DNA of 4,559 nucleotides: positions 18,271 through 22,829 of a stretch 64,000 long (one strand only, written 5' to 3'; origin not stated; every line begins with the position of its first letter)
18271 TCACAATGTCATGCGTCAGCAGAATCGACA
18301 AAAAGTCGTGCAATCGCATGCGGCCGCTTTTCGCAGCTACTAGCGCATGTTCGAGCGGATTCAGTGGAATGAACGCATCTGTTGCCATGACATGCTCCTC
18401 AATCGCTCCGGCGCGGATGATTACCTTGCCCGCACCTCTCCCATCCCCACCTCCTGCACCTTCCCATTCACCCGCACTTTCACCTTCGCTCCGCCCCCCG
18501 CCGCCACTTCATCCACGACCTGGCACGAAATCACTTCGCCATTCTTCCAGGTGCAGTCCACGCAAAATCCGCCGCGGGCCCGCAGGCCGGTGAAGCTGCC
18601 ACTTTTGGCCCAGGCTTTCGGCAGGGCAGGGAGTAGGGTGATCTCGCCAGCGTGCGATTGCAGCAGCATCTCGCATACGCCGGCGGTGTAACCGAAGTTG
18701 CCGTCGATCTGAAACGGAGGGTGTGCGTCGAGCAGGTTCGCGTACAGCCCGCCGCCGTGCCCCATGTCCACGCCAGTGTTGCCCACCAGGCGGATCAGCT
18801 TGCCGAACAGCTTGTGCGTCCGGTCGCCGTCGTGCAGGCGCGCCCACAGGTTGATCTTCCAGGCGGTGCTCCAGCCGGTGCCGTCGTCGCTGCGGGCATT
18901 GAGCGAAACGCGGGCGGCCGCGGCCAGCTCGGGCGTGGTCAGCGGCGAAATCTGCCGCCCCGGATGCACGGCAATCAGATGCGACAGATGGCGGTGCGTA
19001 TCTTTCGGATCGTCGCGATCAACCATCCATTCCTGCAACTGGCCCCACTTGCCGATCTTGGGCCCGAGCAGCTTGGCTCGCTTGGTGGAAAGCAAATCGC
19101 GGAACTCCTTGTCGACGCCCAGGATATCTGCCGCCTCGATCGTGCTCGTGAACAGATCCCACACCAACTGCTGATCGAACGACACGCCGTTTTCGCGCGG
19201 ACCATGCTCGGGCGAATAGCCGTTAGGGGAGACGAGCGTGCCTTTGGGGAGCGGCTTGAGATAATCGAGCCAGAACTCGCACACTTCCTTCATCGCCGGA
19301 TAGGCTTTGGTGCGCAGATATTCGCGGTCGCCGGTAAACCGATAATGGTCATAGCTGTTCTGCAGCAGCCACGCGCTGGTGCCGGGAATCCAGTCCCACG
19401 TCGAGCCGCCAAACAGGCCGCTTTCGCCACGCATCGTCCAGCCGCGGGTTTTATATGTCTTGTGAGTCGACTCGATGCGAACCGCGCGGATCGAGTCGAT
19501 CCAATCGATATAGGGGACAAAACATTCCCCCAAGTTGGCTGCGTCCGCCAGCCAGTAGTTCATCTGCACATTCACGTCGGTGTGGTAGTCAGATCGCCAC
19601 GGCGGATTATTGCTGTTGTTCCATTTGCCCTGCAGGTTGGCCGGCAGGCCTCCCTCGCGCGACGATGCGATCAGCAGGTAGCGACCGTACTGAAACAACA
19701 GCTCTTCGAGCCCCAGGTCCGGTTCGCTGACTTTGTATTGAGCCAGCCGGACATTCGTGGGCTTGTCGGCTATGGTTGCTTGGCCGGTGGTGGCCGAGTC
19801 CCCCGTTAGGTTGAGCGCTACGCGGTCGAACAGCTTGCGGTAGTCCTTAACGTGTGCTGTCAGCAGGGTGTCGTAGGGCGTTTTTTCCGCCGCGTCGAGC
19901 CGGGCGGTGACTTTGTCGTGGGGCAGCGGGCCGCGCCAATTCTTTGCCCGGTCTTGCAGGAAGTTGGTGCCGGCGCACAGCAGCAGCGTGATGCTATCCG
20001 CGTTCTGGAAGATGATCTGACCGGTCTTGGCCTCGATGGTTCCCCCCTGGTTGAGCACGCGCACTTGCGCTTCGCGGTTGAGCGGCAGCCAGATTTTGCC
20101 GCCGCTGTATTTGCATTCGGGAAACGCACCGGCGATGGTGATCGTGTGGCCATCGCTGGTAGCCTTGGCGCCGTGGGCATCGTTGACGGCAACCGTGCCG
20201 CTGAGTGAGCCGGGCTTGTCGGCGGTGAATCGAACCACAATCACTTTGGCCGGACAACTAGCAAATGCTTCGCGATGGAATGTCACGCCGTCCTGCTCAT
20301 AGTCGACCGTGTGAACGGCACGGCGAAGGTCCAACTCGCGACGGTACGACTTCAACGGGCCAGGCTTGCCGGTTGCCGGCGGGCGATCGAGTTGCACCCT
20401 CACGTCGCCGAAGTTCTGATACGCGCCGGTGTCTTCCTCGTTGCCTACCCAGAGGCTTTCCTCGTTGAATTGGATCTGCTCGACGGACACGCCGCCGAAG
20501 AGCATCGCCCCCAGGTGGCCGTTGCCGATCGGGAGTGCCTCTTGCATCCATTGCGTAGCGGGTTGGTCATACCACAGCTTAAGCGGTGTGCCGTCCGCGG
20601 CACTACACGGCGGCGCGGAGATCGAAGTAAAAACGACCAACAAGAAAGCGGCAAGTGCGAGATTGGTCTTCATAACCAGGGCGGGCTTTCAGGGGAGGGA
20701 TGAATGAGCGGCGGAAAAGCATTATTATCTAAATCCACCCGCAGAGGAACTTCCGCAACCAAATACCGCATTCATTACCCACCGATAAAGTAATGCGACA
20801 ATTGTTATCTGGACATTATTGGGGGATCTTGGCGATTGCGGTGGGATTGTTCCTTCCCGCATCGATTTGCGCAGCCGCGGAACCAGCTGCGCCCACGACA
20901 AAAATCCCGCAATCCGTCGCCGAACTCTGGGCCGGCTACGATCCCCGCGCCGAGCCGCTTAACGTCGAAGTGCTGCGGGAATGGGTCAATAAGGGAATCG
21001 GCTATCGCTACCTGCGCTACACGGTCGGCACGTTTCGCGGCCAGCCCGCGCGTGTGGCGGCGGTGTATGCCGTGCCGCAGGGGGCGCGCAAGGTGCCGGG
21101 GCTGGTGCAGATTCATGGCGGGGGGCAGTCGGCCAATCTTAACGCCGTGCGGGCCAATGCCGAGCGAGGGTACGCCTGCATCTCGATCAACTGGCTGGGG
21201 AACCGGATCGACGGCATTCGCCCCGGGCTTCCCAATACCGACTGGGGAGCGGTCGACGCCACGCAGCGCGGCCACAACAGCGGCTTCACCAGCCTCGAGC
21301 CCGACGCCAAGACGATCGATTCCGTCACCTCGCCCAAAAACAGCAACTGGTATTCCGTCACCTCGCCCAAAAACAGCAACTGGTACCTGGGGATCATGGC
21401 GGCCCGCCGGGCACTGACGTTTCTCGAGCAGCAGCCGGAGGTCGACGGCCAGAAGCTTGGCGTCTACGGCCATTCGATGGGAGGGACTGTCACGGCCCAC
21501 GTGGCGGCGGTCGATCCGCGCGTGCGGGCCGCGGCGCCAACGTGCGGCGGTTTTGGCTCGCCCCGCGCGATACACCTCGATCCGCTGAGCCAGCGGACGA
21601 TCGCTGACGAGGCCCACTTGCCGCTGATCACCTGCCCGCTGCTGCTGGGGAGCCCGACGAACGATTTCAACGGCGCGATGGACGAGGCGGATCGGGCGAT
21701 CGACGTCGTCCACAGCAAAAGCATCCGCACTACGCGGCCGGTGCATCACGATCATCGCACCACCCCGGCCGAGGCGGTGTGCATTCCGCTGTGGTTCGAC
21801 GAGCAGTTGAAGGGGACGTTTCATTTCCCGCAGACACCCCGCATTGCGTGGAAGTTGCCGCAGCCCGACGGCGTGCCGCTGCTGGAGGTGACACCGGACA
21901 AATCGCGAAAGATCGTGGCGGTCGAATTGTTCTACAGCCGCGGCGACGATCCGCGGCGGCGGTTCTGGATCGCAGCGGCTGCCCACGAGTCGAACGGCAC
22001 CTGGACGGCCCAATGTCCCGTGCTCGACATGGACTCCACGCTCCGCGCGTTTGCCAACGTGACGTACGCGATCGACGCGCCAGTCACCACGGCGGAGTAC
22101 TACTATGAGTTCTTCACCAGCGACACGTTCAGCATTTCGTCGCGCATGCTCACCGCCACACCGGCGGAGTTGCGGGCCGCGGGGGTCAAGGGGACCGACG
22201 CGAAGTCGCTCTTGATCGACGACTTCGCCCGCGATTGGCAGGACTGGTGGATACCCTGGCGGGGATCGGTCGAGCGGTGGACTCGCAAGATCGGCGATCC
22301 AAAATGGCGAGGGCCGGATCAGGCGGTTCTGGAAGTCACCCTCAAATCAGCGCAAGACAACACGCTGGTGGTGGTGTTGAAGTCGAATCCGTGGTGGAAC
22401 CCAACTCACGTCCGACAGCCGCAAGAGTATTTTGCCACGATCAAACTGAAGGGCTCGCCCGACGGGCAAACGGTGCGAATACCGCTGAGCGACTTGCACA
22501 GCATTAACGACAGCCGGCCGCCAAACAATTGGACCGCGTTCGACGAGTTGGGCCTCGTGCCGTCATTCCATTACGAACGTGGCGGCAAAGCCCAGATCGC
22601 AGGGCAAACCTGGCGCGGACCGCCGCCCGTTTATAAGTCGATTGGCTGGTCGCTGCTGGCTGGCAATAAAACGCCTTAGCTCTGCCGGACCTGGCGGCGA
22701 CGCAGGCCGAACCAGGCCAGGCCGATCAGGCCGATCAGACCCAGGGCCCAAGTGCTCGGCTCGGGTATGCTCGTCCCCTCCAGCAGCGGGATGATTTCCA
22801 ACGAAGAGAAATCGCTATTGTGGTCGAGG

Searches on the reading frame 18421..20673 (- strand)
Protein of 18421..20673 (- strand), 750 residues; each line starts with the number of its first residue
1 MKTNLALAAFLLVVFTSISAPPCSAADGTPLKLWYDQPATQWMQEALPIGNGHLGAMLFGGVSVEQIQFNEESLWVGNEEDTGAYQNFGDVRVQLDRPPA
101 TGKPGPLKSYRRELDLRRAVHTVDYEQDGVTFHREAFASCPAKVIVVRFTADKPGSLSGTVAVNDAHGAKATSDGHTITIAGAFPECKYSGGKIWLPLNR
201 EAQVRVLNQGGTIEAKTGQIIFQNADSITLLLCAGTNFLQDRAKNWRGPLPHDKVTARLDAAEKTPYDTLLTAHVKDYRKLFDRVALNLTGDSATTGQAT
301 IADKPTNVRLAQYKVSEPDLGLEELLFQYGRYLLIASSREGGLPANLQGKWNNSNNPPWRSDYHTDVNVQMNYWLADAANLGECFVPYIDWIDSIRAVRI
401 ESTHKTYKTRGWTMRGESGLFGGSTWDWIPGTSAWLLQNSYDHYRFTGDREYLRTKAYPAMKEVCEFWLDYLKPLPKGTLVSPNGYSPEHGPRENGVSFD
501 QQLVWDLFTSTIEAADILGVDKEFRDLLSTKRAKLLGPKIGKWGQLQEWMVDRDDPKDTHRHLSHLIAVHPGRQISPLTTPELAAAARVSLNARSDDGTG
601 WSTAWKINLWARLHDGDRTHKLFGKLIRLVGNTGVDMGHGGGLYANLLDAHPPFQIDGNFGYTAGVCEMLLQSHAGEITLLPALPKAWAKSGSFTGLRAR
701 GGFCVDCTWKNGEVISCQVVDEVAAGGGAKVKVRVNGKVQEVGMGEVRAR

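Call 87: search_protein_families(library=pfam, proteins=[window:18421-20673:-], max_evalue=0.001)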
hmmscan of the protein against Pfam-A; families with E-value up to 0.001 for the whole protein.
window:18421-20673:- (750 aa): 3 families
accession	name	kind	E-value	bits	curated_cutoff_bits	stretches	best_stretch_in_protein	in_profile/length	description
PF22124.2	Glyco_hydro_95_cat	-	1.4e-154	515.4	27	1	267-670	2-408/408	Glycosyl hydrolase family 95 catalytic domain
PF14498.12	Glyco_hyd_65N_2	-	1.3e-50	173.1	27.7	2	84-239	87-232/234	Glycosyl hydrolase family 65, N-terminal domain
PF21307.2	Glyco_hydro_95_C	-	5.6e-18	65.7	27.6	1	672-740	1-66/94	Glycoside hydrolase family 95, C-terminal domain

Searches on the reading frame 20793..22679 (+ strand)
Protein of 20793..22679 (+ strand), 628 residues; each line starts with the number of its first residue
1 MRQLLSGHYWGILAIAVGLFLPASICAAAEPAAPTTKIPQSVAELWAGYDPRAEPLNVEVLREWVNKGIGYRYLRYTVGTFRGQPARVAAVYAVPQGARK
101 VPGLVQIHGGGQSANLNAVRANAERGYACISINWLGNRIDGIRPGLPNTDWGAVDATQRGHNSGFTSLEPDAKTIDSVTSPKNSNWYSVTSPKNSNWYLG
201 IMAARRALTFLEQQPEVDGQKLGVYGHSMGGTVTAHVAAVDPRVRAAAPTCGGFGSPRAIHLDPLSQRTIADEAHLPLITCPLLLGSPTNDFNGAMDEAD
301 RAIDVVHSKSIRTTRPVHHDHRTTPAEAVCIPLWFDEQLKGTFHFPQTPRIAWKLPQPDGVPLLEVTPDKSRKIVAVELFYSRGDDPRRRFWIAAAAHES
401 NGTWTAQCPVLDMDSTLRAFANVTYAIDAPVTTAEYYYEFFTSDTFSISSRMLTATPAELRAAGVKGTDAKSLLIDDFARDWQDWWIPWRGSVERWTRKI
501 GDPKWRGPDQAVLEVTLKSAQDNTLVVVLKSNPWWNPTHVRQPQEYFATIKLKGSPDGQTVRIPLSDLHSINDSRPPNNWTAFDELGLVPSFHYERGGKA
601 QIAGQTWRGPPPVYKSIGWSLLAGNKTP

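Call 87: search_protein_families(library=pfam, proteins=[window:20793-22679:+], max_evalue=0.001)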
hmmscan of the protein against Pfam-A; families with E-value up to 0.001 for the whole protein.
window:20793-22679:+ (628 aa): 5 families
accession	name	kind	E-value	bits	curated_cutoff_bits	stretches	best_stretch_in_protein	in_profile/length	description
PF01738.24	DLH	-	1.5e-06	28.4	21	1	204-306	80-169/217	Dienelactone hydrolase family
PF05448.18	AXE1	-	1.9e-06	27.4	21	0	204-250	160-206/321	Acetyl xylan esterase (AXE1)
PF00561.26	Abhydrolase_1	-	1.1e-05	25.7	25.8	1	104-248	3-98/245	alpha/beta hydrolase fold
PF12740.14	PETase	-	4.2e-05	23.5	28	1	215-250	120-155/263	PET hydrolase-like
PF08840.17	BAAT_C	-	0.00027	21.5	20.9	1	207-251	9-53/210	BAAT / Acyl-CoA thioester hydrolase C terminal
